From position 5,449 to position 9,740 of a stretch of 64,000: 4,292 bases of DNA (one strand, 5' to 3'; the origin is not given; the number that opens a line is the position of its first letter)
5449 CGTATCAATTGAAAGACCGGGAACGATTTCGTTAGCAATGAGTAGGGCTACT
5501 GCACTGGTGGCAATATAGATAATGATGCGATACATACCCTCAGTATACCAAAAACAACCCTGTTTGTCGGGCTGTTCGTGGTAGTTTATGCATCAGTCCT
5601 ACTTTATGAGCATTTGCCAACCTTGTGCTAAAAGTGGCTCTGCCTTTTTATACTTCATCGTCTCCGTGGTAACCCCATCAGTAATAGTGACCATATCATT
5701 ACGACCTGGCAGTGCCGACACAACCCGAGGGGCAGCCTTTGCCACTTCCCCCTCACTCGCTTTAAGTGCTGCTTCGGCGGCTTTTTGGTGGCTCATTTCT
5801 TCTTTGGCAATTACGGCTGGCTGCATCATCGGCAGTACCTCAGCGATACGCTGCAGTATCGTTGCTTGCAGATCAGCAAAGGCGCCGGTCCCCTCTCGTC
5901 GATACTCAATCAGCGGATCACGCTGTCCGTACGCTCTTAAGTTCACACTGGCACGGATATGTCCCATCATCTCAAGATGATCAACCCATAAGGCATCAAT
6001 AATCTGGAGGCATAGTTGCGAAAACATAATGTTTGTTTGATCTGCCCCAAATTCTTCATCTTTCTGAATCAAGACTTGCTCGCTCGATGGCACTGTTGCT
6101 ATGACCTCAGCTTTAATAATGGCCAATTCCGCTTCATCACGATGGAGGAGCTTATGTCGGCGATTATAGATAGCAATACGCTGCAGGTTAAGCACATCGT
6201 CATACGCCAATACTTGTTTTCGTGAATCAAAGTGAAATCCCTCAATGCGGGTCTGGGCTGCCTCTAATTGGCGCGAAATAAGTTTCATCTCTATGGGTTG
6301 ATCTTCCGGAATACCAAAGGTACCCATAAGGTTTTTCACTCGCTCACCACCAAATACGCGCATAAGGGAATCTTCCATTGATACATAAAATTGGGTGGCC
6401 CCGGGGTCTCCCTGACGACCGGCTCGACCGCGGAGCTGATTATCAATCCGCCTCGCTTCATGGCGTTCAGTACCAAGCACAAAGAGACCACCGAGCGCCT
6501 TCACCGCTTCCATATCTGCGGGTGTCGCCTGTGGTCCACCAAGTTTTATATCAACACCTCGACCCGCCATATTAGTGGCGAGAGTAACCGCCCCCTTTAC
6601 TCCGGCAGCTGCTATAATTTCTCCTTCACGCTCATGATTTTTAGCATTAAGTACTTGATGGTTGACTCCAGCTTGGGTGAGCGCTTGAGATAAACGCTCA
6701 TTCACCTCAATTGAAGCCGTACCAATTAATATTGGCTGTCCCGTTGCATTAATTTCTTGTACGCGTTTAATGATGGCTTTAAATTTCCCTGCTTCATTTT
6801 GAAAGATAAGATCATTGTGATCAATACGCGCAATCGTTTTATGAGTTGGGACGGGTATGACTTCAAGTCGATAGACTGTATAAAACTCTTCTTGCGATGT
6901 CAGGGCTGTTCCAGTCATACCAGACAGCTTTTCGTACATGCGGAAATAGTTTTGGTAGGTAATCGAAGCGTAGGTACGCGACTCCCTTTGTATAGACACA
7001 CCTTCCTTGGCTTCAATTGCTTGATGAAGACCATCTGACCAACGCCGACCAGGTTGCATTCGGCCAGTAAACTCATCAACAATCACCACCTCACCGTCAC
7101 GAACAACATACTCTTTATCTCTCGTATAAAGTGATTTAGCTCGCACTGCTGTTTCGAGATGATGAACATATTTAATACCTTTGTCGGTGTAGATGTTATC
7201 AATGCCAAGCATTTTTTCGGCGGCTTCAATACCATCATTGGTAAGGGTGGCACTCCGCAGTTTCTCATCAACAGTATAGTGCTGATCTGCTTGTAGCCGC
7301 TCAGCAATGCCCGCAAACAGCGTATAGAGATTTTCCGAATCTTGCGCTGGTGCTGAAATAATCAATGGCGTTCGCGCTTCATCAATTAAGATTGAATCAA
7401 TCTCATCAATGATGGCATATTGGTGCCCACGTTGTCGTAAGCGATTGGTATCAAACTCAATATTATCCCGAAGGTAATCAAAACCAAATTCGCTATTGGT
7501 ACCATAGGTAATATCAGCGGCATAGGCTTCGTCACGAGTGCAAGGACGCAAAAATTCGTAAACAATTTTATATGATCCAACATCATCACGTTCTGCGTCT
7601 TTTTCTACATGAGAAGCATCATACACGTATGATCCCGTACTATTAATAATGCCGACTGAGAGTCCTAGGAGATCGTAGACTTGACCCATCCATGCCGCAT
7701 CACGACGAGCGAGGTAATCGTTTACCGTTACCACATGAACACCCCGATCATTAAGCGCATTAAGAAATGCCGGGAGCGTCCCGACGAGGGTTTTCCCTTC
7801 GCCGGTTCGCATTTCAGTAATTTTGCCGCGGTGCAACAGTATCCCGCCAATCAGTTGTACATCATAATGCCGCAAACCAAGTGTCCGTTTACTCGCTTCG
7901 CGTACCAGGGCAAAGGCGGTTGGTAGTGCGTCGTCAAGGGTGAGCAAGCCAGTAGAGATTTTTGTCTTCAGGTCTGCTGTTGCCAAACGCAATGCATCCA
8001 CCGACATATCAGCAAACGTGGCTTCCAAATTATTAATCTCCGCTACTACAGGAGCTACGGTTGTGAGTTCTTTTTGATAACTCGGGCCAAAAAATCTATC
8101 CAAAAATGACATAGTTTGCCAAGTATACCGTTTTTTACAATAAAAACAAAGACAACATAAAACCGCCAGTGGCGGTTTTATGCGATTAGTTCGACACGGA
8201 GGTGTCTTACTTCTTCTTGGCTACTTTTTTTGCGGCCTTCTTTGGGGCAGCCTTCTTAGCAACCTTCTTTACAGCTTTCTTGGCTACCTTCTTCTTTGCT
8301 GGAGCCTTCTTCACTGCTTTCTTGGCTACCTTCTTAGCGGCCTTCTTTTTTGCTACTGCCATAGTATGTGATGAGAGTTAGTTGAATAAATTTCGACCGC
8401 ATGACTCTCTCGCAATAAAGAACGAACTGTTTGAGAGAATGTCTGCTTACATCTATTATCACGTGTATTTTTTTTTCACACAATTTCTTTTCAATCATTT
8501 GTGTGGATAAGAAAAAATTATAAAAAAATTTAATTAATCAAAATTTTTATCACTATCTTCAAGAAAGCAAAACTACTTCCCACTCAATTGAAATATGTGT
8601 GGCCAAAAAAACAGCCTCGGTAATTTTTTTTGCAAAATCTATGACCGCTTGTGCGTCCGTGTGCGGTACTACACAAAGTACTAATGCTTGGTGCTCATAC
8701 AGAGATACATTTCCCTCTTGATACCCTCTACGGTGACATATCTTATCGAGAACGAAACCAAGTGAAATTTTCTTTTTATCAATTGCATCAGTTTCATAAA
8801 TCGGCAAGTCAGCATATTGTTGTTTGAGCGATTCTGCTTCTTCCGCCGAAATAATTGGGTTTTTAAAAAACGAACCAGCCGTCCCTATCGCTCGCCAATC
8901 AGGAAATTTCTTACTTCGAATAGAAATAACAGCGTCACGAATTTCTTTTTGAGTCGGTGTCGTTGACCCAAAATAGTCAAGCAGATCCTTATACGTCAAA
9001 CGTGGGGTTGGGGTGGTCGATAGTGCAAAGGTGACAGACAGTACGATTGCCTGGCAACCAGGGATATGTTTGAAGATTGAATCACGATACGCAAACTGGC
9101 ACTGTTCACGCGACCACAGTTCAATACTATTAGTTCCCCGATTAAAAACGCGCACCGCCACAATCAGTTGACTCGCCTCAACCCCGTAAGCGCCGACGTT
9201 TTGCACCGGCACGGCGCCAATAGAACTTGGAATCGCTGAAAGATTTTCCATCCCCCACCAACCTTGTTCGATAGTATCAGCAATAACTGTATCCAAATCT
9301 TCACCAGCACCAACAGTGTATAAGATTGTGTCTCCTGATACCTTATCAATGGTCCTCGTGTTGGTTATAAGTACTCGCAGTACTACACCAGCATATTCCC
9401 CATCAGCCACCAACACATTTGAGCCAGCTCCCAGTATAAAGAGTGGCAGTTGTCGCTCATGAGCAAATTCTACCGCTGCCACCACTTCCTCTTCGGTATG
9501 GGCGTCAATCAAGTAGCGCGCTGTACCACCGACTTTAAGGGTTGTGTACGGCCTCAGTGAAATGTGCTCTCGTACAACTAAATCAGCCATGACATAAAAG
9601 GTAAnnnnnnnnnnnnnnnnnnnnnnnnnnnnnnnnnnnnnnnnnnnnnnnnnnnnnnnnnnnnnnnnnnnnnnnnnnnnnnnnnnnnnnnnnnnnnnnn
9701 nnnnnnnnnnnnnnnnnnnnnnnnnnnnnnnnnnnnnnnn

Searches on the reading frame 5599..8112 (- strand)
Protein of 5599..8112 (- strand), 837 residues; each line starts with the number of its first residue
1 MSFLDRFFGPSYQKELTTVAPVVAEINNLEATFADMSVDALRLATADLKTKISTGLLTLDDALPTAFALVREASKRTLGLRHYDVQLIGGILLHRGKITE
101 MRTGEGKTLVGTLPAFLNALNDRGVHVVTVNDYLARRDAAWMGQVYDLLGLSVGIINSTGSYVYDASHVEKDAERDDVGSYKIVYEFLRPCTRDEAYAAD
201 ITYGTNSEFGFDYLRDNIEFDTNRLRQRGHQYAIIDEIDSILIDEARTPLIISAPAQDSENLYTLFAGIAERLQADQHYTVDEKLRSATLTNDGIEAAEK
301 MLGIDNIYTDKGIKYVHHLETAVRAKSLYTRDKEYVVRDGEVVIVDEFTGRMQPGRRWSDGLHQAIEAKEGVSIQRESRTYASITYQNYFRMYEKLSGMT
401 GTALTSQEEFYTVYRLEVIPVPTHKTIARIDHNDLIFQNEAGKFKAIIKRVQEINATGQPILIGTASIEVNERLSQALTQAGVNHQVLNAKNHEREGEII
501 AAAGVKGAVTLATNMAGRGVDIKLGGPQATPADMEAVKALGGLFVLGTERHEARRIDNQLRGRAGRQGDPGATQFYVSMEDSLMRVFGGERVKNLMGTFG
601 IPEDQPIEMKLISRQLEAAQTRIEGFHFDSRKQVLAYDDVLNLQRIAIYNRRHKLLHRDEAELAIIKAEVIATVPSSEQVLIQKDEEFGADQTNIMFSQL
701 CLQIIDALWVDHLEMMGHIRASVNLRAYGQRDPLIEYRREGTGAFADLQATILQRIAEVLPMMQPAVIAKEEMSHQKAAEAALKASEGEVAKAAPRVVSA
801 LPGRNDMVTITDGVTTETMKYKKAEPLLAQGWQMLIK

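Call 8: search_protein_families(library=pfam, proteins=[window:5599-8112:-], max_evalue=0.001)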
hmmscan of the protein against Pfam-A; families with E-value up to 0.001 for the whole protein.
window:5599-8112:- (837 aa): 4 families
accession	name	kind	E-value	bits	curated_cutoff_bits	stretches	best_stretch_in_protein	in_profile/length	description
PF07517.20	SecA_DEAD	-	1.8e-117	392.2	24.6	1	5-410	2-289/290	SecA DEAD-like domain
PF21090.3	P-loop_SecA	-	1.2e-75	254.1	27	2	427-530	2-105/205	SecA P-loop domain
PF01043.26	SecA_PP_bind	-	3.1e-41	140.8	23.5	1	259-367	2-110/110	SecA preprotein cross-linking domain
PF07516.18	SecA_SW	-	4.3e-37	128.6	26.7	2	606-666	1-60/200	SecA Wing and Scaffold domain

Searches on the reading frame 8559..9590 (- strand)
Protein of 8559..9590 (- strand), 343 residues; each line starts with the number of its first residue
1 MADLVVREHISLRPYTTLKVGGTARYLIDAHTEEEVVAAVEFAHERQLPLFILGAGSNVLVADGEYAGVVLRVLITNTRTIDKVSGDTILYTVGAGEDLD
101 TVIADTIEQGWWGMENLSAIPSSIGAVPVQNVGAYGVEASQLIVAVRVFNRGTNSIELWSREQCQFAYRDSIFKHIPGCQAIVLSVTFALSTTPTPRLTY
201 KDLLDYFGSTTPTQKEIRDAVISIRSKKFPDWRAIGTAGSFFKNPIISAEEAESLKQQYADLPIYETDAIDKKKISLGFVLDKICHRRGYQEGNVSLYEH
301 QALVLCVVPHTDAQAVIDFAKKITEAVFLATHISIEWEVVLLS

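Call 8: search_protein_families(library=pfam, proteins=[window:8559-9590:-], max_evalue=0.001)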
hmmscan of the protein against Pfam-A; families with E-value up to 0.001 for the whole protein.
window:8559-9590:- (343 aa): 2 families
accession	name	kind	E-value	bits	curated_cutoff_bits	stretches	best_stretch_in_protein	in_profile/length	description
PF01565.28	FAD_binding_4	-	3.7e-19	69.2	26.4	1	26-150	3-130/139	FAD binding domain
PF02873.21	MurB_C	-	1.4e-11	44.9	27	1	216-341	1-98/99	UDP-N-acetylenolpyruvoylglucosamine reductase, C-terminal domain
